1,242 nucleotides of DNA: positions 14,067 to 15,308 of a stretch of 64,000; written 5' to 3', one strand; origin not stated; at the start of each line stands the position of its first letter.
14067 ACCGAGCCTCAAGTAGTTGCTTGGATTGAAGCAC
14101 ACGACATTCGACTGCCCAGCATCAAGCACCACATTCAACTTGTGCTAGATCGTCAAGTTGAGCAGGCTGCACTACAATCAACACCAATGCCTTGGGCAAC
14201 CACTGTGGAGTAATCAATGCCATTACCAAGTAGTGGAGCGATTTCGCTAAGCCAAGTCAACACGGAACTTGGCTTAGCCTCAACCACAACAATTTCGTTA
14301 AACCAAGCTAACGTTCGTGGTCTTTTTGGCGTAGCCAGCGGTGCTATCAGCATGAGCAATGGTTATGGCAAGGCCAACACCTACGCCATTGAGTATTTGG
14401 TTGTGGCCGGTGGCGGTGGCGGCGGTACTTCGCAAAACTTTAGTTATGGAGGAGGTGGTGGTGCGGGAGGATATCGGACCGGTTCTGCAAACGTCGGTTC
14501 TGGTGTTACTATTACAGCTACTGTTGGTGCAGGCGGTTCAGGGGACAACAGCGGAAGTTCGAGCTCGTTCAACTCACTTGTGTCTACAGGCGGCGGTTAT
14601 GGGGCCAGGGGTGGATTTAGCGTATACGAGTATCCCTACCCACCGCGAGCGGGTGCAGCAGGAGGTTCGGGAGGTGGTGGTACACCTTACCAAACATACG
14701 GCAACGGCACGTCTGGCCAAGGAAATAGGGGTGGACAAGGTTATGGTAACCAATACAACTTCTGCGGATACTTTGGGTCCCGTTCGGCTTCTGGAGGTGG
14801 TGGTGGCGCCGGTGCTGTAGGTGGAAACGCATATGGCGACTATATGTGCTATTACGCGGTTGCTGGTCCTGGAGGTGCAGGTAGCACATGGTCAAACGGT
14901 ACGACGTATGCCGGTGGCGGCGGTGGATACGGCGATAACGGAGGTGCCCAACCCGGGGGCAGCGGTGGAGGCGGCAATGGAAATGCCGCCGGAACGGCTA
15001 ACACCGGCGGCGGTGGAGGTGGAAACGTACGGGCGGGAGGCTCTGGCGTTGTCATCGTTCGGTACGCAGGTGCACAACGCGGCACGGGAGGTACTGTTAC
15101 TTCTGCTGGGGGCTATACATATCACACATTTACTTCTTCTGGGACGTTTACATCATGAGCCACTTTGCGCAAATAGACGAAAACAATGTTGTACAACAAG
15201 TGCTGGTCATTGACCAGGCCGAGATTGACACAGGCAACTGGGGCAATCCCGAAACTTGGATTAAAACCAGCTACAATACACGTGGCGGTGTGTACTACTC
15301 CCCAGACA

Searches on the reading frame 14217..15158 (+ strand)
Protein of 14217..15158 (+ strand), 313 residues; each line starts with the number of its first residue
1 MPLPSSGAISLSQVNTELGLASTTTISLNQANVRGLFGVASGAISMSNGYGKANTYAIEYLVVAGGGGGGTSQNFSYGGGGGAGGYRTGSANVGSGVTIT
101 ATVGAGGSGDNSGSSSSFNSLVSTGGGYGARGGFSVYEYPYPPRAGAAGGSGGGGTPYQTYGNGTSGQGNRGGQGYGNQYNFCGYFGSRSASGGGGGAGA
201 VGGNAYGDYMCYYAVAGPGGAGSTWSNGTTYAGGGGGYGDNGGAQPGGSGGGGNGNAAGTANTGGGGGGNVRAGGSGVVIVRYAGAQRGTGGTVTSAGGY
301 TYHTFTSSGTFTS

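Call 16: search_protein_families(library=phrogs, proteins=[window:14217-15158:+], max_evalue=0.001)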
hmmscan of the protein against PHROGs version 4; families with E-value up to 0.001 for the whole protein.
window:14217-15158:+ (313 aa): 3 families
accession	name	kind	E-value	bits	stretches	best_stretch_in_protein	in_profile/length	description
phrog_2295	-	unknown function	1.2e-28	101.2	1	36-312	579-891/1183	-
phrog_26746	-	unknown function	1.7e-09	38.5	1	1-55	1-56/247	-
phrog_26817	-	unknown function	2.1e-05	25.7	1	1-54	1-53/177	-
